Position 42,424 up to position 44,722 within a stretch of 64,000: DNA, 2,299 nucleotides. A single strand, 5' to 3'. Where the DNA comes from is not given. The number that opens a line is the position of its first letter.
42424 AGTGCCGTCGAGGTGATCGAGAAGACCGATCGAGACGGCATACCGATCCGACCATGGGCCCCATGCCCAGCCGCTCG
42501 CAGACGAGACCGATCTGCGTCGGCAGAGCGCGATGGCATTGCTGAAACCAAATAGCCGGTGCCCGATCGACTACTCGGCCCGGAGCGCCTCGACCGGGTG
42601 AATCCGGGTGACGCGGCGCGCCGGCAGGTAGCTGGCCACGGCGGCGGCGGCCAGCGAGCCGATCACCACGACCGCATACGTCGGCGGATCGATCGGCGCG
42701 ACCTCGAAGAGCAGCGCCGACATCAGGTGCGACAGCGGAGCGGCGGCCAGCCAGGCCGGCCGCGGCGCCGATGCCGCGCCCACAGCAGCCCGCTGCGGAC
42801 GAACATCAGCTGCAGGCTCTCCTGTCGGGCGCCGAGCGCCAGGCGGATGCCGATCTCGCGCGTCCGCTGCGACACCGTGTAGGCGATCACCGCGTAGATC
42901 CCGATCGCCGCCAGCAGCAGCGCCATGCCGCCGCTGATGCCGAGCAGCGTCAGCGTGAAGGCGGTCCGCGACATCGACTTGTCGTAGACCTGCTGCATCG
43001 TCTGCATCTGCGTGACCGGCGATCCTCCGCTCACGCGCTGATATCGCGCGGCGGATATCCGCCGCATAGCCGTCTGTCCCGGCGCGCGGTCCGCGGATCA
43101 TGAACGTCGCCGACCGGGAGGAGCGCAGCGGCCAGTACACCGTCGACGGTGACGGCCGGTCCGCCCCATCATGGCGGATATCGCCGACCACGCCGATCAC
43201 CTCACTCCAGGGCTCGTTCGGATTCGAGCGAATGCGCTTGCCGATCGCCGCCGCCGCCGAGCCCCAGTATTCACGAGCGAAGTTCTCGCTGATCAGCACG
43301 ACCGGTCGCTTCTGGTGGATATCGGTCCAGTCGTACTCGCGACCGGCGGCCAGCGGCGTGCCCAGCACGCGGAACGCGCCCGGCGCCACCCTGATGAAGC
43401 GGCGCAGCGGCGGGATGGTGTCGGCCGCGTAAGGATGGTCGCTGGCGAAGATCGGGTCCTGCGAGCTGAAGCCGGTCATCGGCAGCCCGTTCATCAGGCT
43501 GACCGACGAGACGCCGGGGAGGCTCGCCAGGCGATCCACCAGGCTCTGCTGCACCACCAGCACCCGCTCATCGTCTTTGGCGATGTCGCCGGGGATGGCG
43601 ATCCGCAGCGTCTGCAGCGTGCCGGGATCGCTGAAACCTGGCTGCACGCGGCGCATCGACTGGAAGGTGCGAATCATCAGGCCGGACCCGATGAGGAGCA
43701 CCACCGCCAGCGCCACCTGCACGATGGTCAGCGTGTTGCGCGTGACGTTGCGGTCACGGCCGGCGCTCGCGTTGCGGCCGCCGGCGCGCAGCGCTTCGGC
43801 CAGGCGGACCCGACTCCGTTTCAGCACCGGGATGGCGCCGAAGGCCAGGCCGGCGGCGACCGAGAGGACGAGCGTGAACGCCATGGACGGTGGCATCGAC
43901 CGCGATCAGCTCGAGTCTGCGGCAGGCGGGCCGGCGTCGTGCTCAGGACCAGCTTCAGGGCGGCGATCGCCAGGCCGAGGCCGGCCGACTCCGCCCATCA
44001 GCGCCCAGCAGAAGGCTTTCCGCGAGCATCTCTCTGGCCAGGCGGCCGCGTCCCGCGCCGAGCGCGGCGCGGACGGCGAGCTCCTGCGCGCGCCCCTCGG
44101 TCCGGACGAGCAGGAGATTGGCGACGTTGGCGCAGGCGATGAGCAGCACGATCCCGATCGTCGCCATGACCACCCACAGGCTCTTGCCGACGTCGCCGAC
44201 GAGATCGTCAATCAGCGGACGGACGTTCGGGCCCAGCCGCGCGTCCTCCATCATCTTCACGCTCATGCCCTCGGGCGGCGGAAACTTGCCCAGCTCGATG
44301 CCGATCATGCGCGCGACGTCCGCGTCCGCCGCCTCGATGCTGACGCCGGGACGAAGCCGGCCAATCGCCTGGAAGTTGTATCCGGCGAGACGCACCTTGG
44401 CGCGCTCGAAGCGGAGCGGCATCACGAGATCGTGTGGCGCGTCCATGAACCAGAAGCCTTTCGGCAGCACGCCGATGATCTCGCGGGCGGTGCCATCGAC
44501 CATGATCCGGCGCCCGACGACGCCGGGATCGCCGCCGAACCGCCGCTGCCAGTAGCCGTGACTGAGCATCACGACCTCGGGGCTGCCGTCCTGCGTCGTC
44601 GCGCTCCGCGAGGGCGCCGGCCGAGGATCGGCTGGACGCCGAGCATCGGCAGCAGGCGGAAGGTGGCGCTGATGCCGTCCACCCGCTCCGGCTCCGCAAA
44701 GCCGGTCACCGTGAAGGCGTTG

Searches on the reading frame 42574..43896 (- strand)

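Call 102: search_protein_families(library=pfam, proteins=[window:42574-43896:-], max_evalue=0.0001)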
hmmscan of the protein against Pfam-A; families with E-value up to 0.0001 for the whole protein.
window:42574-43896:- (441 aa): 1 family
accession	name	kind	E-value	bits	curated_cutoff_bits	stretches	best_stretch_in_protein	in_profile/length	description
PF12704.14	MacB_PCD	-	4.6e-13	50.4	27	1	56-267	3-189/207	MacB-like periplasmic core domain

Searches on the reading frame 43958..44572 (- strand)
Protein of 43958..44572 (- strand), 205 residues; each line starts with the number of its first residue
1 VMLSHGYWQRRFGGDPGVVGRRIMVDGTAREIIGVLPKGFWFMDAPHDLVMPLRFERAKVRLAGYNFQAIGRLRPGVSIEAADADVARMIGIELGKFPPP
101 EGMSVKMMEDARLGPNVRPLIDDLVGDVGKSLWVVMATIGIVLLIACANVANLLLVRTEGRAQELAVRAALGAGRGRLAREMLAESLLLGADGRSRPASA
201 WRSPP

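Call 102: search_protein_families(library=pfam, proteins=[window:43958-44572:-], max_evalue=0.0001)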
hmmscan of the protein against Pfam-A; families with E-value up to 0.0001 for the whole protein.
window:43958-44572:- (205 aa): 2 families
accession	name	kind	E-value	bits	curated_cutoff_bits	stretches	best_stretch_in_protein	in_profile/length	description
PF12704.14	MacB_PCD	-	9.1e-08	33.1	27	1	2-87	124-205/207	MacB-like periplasmic core domain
PF02687.27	FtsX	-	2.7e-05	24.6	25.5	1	138-190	3-55/120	FtsX-like permease C-terminal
